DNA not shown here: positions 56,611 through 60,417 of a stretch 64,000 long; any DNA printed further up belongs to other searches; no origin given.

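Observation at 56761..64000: SNF2 helicase-DUF3883 nuclease plus giant sacsin-type GHKL ATPase: candidate uncharacterised defence module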

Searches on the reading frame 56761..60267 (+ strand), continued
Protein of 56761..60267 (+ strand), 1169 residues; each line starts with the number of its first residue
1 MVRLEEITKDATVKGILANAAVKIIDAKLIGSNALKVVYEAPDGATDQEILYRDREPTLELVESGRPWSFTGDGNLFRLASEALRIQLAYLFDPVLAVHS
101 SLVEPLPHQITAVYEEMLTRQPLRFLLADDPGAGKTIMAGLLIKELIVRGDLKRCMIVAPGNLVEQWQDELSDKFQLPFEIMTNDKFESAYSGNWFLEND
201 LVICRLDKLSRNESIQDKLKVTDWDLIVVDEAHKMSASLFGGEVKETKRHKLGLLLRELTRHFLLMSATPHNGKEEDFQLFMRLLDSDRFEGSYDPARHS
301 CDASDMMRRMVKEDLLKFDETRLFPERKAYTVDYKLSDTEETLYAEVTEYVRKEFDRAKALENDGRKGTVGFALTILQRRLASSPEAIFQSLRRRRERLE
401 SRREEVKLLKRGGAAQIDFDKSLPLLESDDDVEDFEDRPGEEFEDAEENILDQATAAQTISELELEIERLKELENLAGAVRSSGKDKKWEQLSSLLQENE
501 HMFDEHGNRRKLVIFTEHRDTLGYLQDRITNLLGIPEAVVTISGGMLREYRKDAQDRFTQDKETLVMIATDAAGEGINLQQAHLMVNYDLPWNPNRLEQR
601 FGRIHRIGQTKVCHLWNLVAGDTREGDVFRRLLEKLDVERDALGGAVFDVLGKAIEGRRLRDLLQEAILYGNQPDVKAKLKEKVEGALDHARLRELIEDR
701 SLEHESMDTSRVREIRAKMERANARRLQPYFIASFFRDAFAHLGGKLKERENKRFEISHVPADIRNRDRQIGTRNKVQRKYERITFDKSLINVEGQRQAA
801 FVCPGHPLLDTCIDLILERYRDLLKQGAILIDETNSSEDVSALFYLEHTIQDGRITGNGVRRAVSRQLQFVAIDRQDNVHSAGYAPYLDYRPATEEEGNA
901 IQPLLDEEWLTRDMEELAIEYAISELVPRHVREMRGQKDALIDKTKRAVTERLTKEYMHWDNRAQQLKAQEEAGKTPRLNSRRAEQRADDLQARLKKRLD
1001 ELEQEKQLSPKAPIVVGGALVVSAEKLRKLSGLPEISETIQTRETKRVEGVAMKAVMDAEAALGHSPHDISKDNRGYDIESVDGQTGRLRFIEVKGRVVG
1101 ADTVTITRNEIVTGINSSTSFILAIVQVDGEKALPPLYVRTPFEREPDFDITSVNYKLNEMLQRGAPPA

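Call 51: get_annotated_region(hit=H44, flank=9000)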
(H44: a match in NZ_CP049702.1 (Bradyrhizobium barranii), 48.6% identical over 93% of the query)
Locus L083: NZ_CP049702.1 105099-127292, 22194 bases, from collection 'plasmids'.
description: Bradyrhizobium barranii subsp. barranii strain 323S2 plasmid pB323S2c, complete sequence
organism: Bradyrhizobium barranii (NCBI taxid 2823807)
taxonomy: Bacteria; Pseudomonadota; Alphaproteobacteria; Hyphomicrobiales; Nitrobacteraceae; Bradyrhizobium; Bradyrhizobium barranii
host: -; source: Glycine max cv. AC Glengarry,cell culture; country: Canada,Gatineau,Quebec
typing (MOB-suite, as given by PLSDB): conjugative; replicon rep_cluster_507; relaxase MOBQ; mating-pair formation MPF_T
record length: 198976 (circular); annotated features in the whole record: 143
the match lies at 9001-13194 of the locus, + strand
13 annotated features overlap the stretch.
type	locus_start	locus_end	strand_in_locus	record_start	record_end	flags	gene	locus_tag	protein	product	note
CDS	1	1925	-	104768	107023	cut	-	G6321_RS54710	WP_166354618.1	Mov34/MPN/PAD-1 family protein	-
CDS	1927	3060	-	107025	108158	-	-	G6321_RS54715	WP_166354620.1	hypothetical protein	-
CDS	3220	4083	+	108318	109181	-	-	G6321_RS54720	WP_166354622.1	WYL domain-containing protein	-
CDS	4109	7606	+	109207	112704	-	-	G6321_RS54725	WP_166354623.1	helicase-related protein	-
CDS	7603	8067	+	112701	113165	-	-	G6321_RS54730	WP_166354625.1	hypothetical protein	-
CDS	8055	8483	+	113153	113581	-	-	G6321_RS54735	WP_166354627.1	hypothetical protein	-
CDS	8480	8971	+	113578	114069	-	-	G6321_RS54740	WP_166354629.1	hypothetical protein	-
CDS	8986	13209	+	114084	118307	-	-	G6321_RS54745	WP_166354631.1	ATPase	-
CDS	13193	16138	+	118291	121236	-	-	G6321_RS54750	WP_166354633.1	DUF1156 domain-containing protein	-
CDS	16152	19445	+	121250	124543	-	-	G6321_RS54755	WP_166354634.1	DUF499 domain-containing protein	-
CDS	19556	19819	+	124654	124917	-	-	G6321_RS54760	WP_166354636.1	hypothetical protein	-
CDS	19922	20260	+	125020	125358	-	-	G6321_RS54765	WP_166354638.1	DUF87 domain-containing protein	-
CDS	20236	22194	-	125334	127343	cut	-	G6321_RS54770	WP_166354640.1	hypothetical protein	-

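Call 57: search_solved_structures(query=A1, max_evalue=1, show_alignments=2)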
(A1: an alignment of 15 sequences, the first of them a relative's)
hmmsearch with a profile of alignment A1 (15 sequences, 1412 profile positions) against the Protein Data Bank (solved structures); distinct sequences matched with E-value up to 1: 17.
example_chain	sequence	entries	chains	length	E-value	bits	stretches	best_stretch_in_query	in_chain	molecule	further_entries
5ix1_A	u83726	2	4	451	0.00025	21.8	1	44-136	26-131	MORC family CW-type zinc finger protein 3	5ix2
6o1e_A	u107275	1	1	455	0.0043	17.7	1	44-129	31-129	MORC family CW-type zinc finger protein 3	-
7aib_C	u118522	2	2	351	0.12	12.9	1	39-113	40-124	DNA mismatch repair protein MutL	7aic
5akb_C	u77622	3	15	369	0.13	12.8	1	39-113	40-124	DNA MISMATCH REPAIR PROTEIN MUTL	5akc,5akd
1b63_A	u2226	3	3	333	0.28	11.7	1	39-113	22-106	MUTL | DNA mismatch repair protein mutL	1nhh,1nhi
1bkn_A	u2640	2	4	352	0.31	11.6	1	39-113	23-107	MUTL | DNA mismatch repair protein MutL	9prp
1b62_A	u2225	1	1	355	0.31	11.5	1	39-113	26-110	PROTEIN (MUTL)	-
1nhj_A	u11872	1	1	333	0.4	11.2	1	39-113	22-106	DNA mismatch repair protein mutL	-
7p8v_A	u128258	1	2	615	0.5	10.9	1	39-113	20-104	DNA mismatch repair protein MutL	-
1ea6_A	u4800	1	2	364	0.51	10.8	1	41-126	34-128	PMS1 PROTEIN HOMOLOG 2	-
7rcb_A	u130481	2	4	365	0.51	10.8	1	41-126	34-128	Mismatch repair endonuclease PMS2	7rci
1h7s_A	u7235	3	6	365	0.51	10.8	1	41-126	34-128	PMS1 PROTEIN HOMOLOG 2 | MISMATCH REPAIR ENDONUCLEASE PMS2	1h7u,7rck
9s89_A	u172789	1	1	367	0.52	10.8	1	41-126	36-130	Mismatch repair endonuclease PMS2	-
6mfq_A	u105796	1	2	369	0.52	10.8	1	41-126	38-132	Mismatch repair endonuclease PMS2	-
3lw2_A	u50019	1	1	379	0.62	10.6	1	1141-1198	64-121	Plasminogen activator inhibitor 1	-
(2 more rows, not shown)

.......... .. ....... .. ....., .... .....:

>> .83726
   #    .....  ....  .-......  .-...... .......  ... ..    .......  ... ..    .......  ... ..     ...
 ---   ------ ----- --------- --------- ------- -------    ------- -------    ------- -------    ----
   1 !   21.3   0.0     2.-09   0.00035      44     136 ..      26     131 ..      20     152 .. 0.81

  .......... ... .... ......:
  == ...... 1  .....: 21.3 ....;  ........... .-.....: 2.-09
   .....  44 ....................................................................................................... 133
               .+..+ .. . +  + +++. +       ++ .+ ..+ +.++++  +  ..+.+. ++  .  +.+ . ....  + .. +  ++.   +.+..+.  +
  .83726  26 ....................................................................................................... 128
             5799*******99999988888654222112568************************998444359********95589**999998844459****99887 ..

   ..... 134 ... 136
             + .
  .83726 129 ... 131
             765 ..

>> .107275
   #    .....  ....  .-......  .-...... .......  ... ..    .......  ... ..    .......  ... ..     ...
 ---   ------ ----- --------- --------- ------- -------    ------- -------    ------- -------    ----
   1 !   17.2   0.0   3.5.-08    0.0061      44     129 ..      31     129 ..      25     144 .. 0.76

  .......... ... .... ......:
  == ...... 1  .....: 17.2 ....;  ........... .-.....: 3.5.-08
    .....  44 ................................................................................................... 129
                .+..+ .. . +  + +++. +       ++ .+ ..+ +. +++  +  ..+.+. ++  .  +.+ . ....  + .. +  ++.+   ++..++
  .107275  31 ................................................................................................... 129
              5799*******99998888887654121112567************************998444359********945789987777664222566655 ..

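Call 78: find_related_loci(query=A1, collection=viral_contigs, flank=10000)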
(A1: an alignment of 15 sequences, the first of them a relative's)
Query A1 (1442 aa) in viral_contigs; peptide patterns used: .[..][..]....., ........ (x = any residue, [..] = any of these).
43 stretches matched a pattern; 2 encode a relative of the query (tblastn E <= 1e-3); 2 distinct loci.
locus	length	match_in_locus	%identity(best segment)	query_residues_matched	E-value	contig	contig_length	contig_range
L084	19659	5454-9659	51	11-1430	0e+0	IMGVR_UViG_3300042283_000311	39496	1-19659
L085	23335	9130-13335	51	11-1430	0e+0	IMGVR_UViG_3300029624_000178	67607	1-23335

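Call 80: find_encoding_contigs(protein=P0005, flank=10000, max_places=2)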
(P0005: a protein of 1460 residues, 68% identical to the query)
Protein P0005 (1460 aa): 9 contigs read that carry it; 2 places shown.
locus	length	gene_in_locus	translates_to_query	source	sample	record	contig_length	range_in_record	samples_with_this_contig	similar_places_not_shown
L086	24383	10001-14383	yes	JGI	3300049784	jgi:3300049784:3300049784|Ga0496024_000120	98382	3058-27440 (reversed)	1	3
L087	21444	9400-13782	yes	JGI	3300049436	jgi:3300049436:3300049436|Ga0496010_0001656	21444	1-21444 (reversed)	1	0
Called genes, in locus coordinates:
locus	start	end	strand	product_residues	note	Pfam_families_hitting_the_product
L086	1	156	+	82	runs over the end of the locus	-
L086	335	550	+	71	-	-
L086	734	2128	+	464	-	-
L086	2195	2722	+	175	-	-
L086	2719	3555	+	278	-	PF12705:PDDEXK_1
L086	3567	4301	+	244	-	-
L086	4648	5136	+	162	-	-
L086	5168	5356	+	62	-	-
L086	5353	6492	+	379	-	-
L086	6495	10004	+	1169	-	PF00176:SNF2-rel_dom, PF00270:DEAD, PF04851:ResIII, PF00271:Helicase_C, PF13020:NOV_C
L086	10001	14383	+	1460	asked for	PF25794:SACS (faint)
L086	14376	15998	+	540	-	PF04326:SLFN_AlbA_2, PF13749:HATPase_c_4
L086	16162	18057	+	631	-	PF06634:DUF1156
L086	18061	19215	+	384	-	-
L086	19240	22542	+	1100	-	PF18731:HEPN_Swt1, PF04465:DUF499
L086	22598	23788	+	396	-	-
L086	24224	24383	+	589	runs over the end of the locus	-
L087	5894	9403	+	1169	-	PF00176:SNF2-rel_dom, PF00270:DEAD, PF04851:ResIII, PF00271:Helicase_C, PF13020:NOV_C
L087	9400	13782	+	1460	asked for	PF25794:SACS (faint)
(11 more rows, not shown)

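Call 81: find_encoding_contigs(protein=P0003, flank=10000, max_places=2)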
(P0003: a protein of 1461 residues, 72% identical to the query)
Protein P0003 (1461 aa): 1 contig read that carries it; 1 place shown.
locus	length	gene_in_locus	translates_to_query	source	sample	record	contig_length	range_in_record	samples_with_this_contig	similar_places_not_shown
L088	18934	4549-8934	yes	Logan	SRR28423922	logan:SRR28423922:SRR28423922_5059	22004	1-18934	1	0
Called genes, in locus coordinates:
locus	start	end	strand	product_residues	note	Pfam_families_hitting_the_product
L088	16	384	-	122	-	-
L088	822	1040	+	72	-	PF12728:HTH_17, PF13411:MerR_1 (weak), PF00376:MerR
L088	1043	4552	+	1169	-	PF00176:SNF2-rel_dom, PF00270:DEAD, PF04851:ResIII, PF00271:Helicase_C, PF13020:NOV_C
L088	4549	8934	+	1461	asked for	PF25794:SACS (faint)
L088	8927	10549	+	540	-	PF04326:SLFN_AlbA_2, PF13749:HATPase_c_4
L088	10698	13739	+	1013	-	PF06634:DUF1156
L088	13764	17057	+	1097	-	PF18731:HEPN_Swt1, PF04465:DUF499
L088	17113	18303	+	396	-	-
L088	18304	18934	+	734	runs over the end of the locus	-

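Call 90: search_protein_families(library=pfam, proteins=[L017:14227-17121:+, L017:17222-18928:+, L017:61-3399:+, L017:3360-6167:+, L027:16917-18920:+, L027:15444-16430:+, L040:4717-6198:+, L037:4509-5759:+, L032:14449-16215:+, L003:8105-11920:-], max_evalue=0.001)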
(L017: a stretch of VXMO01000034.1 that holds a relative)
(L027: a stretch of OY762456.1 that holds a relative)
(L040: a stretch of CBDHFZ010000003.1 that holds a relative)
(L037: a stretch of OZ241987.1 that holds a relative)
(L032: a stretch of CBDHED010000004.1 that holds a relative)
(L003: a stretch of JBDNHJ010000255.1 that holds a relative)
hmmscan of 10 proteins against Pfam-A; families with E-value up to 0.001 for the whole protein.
L017:14227-17121:+ (965 aa): 1 family
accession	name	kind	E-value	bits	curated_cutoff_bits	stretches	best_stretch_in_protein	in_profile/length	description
PF07669.17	Eco57I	-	3e-07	31.1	25.3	1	387-582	3-160/171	Eco57I restriction-modification methylase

L017:17222-18928:+ (569 aa): 5 families
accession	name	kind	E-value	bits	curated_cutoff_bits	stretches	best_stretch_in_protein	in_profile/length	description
PF13814.12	Replic_Relax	-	3.5e-11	44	25.3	1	286-477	3-181/191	Replication-relaxation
PF12802.13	MarR_2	-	1.1e-06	29.1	27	0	275-333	2-60/61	MarR family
PF25213.1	HVO_A0261_N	-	0.0002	21.6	35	0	6-70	14-68/86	HVO_A0261 N-terminal domain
PF09339.16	HTH_IclR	-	0.00065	19.9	22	0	8-49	8-50/52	IclR helix-turn-helix domain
PF13412.12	HTH_24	-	0.00091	19.2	21.9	0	4-47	4-47/48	Winged helix-turn-helix DNA-binding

L017:61-3399:+ (1113 aa): 1 family
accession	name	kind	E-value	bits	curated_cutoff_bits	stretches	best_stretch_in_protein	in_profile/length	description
PF18155.6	pPIWI_RE_Z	-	4.8e-13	49.8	25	1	8-146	2-146/167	pPIWI RE three-gene island domain Z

L017:3360-6167:+ (936 aa): 3 families
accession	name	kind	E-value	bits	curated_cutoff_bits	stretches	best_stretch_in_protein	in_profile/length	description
PF13032.11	RNaseH_pPIWI_RE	-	3.6e-30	106.2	25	1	623-918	2-287/288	RNaseH domain of pPIWI_RE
PF13111.11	pPIWI_RE_X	-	2.7e-16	60.2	30.5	1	36-406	1-371/396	pPIWI_RE module N-terminal domain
PF18157.6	MID_pPIWI_RE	-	7e-14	52.7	26.6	1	456-597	17-138/141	MID domain of pPIWI_RE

L027:16917-18920:+ (668 aa): 1 family
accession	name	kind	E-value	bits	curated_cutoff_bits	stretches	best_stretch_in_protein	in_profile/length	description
PF12228.14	DUF3604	-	2.8e-219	729.9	20.4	2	374-667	290-591/591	Protein of unknown function (DUF3604)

L027:15444-16430:+ (329 aa): 0 families

L040:4717-6198:+ (494 aa): 0 families

L037:4509-5759:+ (417 aa): 0 families

L032:14449-16215:+ (589 aa): 2 families
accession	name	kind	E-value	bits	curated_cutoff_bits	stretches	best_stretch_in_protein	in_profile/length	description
PF13814.12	Replic_Relax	-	9.4e-09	36.1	25.3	1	304-495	1-179/191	Replication-relaxation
PF12802.13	MarR_2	-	0.00017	22.1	27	0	294-351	1-58/61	MarR family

L003:8105-11920:- (1272 aa): 0 families
